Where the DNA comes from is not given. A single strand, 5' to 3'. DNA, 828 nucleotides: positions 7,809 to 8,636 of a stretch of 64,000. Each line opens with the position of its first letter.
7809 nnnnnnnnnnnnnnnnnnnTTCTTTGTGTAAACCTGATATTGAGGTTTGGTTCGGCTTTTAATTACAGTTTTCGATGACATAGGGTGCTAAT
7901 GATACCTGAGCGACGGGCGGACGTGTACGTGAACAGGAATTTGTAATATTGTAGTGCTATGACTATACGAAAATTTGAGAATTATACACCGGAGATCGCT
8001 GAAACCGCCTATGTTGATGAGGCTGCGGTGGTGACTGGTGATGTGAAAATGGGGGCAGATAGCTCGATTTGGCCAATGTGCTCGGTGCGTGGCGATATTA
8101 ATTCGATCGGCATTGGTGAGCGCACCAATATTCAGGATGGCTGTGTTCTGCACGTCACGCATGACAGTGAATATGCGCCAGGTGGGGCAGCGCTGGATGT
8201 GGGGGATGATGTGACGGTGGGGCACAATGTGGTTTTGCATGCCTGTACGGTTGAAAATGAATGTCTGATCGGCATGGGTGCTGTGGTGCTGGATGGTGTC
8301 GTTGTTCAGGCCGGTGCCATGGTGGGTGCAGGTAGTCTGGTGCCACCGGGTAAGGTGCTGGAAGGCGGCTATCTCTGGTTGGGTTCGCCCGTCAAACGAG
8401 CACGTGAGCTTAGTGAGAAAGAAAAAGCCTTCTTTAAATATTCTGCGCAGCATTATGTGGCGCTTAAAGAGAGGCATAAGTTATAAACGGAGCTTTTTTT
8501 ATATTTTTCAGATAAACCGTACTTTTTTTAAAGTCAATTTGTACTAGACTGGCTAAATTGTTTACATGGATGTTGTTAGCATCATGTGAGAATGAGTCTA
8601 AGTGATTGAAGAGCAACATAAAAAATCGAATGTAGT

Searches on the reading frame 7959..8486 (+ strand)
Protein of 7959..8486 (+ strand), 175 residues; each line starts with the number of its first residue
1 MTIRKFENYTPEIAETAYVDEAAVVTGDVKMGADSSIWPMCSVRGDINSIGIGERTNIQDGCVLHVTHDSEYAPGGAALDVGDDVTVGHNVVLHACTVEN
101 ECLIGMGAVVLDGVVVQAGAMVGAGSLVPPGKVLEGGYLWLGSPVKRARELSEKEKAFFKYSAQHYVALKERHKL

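Call 49: search_protein_families(library=pfam, proteins=[window:7959-8486:+], max_evalue=0.00001)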
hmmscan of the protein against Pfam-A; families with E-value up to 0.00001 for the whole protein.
window:7959-8486:+ (175 aa): 1 family
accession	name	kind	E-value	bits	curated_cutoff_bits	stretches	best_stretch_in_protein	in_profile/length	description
PF00132.30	Hexapep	-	2.1e-13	49.7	27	1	96-128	2-34/36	Bacterial transferase hexapeptide (six repeats)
